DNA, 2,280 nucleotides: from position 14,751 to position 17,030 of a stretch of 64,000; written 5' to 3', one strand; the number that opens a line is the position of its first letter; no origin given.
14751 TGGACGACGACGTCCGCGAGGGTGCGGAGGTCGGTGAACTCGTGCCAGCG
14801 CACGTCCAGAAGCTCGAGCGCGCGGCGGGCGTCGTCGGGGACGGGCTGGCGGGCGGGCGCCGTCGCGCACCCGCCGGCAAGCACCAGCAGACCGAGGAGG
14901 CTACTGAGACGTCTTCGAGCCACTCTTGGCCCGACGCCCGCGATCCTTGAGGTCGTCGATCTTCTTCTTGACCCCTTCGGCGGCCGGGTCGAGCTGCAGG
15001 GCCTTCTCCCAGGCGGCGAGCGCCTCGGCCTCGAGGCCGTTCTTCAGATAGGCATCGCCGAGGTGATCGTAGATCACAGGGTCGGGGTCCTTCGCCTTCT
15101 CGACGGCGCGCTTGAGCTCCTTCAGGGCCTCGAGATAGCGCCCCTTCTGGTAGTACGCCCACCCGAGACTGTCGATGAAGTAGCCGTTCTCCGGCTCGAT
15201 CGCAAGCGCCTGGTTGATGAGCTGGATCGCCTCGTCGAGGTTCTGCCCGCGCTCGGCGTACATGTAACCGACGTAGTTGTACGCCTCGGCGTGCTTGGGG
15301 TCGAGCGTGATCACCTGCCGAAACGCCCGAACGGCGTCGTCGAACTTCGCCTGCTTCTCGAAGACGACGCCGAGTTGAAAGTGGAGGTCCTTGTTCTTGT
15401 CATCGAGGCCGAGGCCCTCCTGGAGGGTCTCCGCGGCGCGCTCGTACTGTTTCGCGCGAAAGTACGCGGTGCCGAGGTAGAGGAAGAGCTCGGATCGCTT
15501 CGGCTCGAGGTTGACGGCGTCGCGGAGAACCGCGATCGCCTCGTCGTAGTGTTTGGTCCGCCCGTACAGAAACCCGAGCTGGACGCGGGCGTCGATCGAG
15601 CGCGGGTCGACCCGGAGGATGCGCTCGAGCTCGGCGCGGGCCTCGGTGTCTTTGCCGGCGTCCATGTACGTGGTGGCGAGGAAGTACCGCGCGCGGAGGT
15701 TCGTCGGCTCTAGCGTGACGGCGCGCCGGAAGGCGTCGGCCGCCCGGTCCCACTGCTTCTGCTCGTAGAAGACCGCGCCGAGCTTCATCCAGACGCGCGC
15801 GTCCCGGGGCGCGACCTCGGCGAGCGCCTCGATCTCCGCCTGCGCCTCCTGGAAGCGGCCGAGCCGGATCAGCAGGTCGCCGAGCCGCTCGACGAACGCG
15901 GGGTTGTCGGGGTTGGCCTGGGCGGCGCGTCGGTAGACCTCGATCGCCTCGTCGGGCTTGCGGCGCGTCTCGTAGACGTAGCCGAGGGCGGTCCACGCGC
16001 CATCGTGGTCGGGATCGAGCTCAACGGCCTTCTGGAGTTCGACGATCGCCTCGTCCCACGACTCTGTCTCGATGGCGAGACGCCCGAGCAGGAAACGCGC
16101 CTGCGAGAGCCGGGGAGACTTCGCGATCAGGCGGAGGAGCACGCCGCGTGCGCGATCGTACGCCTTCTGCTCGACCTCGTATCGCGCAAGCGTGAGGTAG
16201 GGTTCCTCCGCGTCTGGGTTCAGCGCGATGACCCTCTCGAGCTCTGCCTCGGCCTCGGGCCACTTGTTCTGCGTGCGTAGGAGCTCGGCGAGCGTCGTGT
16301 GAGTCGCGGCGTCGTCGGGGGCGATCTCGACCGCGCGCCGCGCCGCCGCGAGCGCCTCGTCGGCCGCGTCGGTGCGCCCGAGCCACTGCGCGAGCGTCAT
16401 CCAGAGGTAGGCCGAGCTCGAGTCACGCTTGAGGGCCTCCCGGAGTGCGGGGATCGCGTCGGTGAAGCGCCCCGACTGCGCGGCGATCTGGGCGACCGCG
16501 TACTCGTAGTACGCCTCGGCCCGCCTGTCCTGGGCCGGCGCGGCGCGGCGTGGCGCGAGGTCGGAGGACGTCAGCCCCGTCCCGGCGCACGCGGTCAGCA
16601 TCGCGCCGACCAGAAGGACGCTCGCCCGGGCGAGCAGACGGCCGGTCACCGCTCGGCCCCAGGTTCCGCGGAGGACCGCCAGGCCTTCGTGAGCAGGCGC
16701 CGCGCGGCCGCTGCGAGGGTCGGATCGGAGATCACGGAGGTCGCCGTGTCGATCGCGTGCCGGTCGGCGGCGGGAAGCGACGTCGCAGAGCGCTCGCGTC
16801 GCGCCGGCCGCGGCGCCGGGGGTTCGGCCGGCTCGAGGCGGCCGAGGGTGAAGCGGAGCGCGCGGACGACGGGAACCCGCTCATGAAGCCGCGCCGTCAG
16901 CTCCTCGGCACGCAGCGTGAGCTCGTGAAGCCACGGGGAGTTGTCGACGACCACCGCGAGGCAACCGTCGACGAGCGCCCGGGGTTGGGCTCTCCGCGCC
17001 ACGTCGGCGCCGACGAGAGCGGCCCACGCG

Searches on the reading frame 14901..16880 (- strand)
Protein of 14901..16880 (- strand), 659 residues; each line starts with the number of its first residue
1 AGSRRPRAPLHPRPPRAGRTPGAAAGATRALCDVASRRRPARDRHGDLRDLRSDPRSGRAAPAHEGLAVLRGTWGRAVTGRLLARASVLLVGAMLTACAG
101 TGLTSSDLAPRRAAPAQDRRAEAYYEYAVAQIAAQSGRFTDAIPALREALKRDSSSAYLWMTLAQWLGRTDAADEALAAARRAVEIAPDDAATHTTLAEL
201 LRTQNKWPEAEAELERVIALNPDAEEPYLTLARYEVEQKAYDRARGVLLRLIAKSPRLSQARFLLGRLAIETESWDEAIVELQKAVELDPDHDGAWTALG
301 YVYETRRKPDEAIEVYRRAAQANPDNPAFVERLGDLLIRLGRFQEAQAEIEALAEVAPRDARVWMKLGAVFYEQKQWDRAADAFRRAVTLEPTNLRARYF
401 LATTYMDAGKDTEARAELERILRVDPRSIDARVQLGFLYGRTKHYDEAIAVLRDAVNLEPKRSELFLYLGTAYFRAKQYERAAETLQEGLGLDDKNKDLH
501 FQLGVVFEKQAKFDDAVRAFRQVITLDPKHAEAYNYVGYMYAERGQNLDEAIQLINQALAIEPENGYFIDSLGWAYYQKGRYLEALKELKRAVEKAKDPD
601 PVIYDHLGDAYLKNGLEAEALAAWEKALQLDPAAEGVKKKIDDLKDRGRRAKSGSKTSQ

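Call 46: search_protein_families(library=pfam, proteins=[window:14901-16880:-], max_evalue=0.0001)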
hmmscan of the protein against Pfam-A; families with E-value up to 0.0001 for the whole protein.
window:14901-16880:- (659 aa): 38 families (the best 25 are shown)
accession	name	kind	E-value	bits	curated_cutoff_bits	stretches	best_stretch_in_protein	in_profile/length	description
PF07719.23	TPR_2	-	4.4e-74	239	27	3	361-394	1-34/34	Tetratricopeptide repeat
PF13432.12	TPR_16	-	1.5e-61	204.7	32.7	9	332-393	2-63/65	Tetratricopeptide repeat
PF14559.12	TPR_19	-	1.8e-60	201.6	25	6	308-367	6-65/68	Tetratricopeptide repeat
PF13414.12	TPR_11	-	2.6e-58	193.9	26.8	3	271-304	6-39/42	TPR repeat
PF13428.12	TPR_14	-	9.9e-57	183.9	23.5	1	294-336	2-44/44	Tetratricopeptide repeat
PF00515.34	TPR_1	-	2.2e-56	185.9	27.8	3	361-394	1-34/34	Tetratricopeptide repeat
PF13181.12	TPR_8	-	4.5e-53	173.4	25.7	0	295-326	3-34/34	Tetratricopeptide repeat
PF13431.12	TPR_17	-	1.5e-51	168.8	24.4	1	282-314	2-34/34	Tetratricopeptide repeat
PF23914.1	TPR_CcmH_CycH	-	7.9e-39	133.5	42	2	357-460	46-152/158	Cytochrome c-type biogenesis protein H TPR domain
PF12895.13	ANAPC3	-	1e-36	125.5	27.2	3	443-521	3-80/82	Anaphase-promoting complex, cyclosome, subunit 3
PF13424.12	TPR_12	-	4.2e-35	120.2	30.1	2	332-389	8-73/77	Tetratricopeptide repeat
PF13174.12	TPR_6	-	8.1e-33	111.2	26.3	0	364-392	3-31/33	Tetratricopeptide repeat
PF13371.12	TPR_9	-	2.4e-27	95.2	35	0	300-362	2-64/73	Tetratricopeptide repeat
PF13176.12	TPR_7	-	9.7e-24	81.8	27.9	0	295-325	1-31/36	Tetratricopeptide repeat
PF25063.1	ARM_TT21_C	-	8.4e-23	81.8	35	1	200-324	29-160/209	Tetratricopeptide repeat protein 21 C-terminal ARM domain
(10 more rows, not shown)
